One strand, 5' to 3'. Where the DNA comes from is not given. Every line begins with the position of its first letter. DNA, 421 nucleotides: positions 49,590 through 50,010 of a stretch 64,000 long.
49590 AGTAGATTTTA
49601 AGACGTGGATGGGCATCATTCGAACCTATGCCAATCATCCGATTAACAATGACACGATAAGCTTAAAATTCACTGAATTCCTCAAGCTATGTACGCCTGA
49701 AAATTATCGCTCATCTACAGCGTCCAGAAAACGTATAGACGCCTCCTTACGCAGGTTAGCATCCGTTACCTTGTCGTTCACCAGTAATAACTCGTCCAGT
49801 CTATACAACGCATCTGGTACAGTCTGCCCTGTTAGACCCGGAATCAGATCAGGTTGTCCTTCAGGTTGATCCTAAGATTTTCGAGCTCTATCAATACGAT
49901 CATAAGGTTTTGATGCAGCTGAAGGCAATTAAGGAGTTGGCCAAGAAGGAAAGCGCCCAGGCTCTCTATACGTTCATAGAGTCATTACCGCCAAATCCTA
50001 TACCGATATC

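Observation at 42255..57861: Duplicated two-gene module: unknown protein plus a small NPPF methyltransferase, with one copy frameshifted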

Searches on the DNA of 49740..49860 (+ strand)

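Call 67: search_dna_similar(query=window:49740-49860:+, collection=plasmids, mode=near, max_rows=5)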
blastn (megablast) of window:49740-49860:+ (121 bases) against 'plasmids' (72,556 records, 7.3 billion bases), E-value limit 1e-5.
Records with a match: 1125; places in all: 1127; records where one place covers at least 80% of the query: 1125.
Best place of each record, by identity: 95-99% 1125.
By first word of the organism name: Escherichia 376; Salmonella 341; Enterobacter 272; Klebsiella 62; Citrobacter 38; Leclercia 11; Raoultella 8; Serratia 7; Cronobacter 2; Shigella 2; and 5 more.
By predicted mobility (MOB-suite, as given by PLSDB): conjugative 968; non-mobilizable 157.
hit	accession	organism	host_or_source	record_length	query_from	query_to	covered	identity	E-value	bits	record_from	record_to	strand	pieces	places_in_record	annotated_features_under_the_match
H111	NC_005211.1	Serratia marcescens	-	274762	1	121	100%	98.4%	1e-53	215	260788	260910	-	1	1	repHI2: IncHI-type plasmid replication initiator protein RepHI2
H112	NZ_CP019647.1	Salmonella enterica subsp. enterica serovar Typhimurium ...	Sus scrofa domesticus,pooled feces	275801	1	121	100%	98.4%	1e-53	215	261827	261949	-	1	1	repHI2: IncHI-type plasmid replication initiator protein RepHI2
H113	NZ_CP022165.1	Escherichia coli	Homo sapiens,urine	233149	1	121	100%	98.4%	1e-53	215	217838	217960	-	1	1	repHI2: IncHI-type plasmid replication initiator protein RepHI2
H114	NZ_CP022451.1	Salmonella enterica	chicken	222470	1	121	100%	98.4%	1e-53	215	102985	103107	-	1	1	repHI2: IncHI-type plasmid replication initiator protein RepHI2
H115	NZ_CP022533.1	Enterobacter hormaechei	Homo sapiens,endotracheal tube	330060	1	121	100%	98.4%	1e-53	215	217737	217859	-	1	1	repHI2: IncHI-type plasmid replication initiator protein RepHI2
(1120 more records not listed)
